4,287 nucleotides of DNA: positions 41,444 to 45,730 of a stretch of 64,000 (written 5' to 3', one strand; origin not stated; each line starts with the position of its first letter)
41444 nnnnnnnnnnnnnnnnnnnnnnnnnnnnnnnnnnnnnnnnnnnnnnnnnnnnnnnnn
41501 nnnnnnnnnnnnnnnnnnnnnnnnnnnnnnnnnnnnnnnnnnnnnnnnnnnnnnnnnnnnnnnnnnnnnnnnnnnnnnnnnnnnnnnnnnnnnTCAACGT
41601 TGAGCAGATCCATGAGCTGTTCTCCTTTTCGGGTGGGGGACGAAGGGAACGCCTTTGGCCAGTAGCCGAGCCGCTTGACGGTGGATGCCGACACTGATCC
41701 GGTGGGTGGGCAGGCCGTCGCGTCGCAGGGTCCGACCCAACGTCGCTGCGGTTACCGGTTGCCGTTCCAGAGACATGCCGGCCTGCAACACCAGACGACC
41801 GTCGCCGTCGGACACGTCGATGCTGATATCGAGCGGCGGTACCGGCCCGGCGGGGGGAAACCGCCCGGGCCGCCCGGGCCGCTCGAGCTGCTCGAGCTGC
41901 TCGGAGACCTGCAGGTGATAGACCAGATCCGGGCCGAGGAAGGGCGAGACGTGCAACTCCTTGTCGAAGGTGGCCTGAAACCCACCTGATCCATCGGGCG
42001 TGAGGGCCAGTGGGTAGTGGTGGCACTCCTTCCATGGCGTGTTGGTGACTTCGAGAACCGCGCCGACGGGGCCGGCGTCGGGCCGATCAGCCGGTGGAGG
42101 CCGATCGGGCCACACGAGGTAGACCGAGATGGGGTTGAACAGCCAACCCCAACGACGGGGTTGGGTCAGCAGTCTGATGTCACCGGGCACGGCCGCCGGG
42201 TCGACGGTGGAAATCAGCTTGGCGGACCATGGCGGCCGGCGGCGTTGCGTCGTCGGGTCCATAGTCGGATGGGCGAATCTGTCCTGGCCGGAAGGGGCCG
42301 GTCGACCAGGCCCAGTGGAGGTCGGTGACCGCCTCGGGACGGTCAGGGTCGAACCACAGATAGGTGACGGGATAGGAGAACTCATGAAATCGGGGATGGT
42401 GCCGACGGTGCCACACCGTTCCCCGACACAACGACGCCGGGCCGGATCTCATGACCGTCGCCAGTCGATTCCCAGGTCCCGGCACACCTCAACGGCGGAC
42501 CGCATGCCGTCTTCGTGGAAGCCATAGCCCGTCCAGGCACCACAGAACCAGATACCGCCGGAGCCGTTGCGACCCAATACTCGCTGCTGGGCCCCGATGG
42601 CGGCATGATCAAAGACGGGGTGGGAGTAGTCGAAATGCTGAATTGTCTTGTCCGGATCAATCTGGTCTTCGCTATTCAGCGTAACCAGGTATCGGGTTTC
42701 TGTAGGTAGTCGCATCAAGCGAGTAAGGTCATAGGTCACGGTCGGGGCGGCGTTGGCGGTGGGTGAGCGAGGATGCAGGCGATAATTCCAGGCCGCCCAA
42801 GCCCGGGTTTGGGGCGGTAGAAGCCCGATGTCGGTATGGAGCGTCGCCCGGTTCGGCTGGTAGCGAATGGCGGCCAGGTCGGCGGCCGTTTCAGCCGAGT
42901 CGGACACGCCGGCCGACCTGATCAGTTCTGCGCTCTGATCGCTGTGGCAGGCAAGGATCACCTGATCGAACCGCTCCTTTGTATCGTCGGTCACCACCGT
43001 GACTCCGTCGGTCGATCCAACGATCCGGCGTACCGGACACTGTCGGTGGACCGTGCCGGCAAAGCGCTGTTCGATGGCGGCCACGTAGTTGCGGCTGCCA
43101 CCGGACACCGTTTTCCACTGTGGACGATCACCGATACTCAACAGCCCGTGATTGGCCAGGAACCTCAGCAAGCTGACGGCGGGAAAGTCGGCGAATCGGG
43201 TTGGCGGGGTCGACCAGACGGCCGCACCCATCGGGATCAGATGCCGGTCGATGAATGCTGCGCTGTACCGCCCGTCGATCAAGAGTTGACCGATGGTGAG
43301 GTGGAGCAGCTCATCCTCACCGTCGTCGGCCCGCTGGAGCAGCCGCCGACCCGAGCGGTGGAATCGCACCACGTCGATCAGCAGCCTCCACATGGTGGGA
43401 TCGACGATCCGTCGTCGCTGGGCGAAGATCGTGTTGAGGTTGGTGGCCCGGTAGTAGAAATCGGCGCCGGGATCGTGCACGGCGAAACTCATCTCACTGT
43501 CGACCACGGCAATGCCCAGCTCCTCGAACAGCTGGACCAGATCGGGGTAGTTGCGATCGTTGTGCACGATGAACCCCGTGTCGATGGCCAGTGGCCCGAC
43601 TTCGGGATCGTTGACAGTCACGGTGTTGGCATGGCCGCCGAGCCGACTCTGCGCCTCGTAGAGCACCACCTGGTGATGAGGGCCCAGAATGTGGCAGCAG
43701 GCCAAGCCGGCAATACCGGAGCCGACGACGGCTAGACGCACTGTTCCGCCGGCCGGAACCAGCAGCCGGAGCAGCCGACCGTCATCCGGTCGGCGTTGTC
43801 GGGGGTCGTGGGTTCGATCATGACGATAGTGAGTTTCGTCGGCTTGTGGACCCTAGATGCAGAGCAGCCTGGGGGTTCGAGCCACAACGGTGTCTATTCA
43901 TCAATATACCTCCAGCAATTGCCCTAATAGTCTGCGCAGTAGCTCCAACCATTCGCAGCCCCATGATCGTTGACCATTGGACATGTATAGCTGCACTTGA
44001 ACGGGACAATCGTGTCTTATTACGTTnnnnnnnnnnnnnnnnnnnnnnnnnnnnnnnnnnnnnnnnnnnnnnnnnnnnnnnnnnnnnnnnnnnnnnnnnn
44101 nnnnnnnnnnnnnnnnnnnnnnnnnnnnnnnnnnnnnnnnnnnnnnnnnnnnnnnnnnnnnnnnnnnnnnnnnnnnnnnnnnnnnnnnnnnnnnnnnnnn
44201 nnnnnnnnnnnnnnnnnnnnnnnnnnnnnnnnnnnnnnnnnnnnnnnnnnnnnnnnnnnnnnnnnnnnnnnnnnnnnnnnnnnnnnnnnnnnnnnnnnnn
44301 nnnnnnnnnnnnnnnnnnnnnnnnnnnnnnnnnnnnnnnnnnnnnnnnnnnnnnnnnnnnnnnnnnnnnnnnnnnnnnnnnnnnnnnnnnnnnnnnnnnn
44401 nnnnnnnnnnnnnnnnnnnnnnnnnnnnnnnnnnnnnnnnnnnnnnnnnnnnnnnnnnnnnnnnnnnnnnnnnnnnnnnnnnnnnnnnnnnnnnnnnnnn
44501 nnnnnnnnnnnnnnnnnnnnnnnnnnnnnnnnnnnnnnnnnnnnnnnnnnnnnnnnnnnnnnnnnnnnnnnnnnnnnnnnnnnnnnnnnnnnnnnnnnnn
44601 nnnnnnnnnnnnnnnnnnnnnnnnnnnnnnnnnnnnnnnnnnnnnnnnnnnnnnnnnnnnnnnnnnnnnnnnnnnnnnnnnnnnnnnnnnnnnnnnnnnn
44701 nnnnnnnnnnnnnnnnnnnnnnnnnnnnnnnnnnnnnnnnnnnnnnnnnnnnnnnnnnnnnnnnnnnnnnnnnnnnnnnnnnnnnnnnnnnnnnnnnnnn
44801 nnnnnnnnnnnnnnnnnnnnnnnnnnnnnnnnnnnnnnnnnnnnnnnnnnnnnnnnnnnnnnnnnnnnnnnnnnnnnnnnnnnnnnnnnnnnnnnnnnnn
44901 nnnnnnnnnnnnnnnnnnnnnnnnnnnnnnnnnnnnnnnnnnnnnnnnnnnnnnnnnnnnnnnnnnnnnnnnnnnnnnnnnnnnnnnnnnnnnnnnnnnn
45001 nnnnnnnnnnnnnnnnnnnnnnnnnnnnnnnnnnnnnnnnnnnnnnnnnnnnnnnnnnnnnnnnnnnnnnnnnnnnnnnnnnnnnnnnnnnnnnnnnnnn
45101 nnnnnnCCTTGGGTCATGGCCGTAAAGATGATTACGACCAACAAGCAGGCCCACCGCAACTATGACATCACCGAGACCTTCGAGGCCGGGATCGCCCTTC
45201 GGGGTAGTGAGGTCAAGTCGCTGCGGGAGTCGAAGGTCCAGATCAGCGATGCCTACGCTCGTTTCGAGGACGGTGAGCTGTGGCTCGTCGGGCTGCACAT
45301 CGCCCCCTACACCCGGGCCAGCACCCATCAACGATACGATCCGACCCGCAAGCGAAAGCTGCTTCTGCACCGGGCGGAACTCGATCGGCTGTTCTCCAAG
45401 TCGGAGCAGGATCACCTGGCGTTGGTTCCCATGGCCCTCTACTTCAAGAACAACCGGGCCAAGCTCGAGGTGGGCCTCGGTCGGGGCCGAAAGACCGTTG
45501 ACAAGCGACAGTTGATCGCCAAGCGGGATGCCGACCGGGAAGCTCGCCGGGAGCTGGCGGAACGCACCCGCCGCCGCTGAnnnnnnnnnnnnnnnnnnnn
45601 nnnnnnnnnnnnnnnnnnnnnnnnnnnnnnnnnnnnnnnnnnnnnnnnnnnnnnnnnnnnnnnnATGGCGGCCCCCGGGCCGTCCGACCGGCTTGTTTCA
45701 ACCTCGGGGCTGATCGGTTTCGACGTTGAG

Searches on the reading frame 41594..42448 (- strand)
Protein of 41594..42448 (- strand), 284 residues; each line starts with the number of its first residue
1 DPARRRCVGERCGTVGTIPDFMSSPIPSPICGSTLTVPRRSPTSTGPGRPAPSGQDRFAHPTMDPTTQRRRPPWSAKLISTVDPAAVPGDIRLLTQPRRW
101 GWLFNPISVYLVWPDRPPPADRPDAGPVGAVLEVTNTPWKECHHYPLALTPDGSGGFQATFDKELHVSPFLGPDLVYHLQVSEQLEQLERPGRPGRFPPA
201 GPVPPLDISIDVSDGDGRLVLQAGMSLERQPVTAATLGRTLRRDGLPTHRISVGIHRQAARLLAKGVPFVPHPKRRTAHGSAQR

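Call 8: search_protein_families(library=pfam, proteins=[window:41594-42448:-], max_evalue=0.01)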
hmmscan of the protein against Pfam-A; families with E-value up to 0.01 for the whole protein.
window:41594-42448:- (284 aa): 1 family
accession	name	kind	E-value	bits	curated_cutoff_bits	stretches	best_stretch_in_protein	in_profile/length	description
PF07103.16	DUF1365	-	1.4e-35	123.5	25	1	87-274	78-234/235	Protein of unknown function (DUF1365)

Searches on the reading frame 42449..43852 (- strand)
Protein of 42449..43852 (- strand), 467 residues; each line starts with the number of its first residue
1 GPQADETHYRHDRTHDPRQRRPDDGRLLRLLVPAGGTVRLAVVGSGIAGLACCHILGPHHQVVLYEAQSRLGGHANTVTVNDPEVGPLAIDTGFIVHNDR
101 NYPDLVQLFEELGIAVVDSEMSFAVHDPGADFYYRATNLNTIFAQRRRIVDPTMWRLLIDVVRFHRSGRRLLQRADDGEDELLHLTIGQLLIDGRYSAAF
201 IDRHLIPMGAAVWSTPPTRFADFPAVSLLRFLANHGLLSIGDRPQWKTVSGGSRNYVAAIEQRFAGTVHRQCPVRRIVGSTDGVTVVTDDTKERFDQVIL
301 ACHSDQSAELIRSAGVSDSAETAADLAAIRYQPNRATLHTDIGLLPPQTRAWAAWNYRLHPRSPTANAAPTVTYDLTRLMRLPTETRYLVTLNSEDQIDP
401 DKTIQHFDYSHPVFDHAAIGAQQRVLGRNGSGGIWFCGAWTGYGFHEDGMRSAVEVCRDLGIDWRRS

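Call 8: search_protein_families(library=pfam, proteins=[window:42449-43852:-], max_evalue=0.01)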
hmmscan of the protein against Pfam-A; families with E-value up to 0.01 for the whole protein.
window:42449-43852:- (467 aa): 3 families
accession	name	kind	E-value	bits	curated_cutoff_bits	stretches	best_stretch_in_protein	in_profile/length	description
PF01593.30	Amino_oxidase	-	2.1e-21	77.2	19.8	1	47-312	1-265/443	Flavin containing amine oxidoreductase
PF13450.12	NAD_binding_8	-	2.1e-12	47.6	21.9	1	42-112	1-68/68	NAD(P)-binding Rossmann-like domain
PF01266.30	DAO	-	2.6e-05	24.3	27.9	1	40-75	2-38/353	FAD dependent oxidoreductase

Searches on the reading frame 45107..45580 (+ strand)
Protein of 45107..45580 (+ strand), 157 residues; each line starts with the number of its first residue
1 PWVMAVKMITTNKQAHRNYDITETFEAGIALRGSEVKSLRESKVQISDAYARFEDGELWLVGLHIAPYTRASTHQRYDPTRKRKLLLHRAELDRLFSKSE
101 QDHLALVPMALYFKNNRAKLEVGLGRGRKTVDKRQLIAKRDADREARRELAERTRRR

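Call 8: search_protein_families(library=pfam, proteins=[window:45107-45580:+], max_evalue=0.01)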
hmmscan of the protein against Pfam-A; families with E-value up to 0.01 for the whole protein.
window:45107-45580:+ (157 aa): 1 family
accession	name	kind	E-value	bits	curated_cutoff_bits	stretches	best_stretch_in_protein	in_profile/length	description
PF01668.23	SmpB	-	2.2e-54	183.8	27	1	9-151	1-142/143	SmpB protein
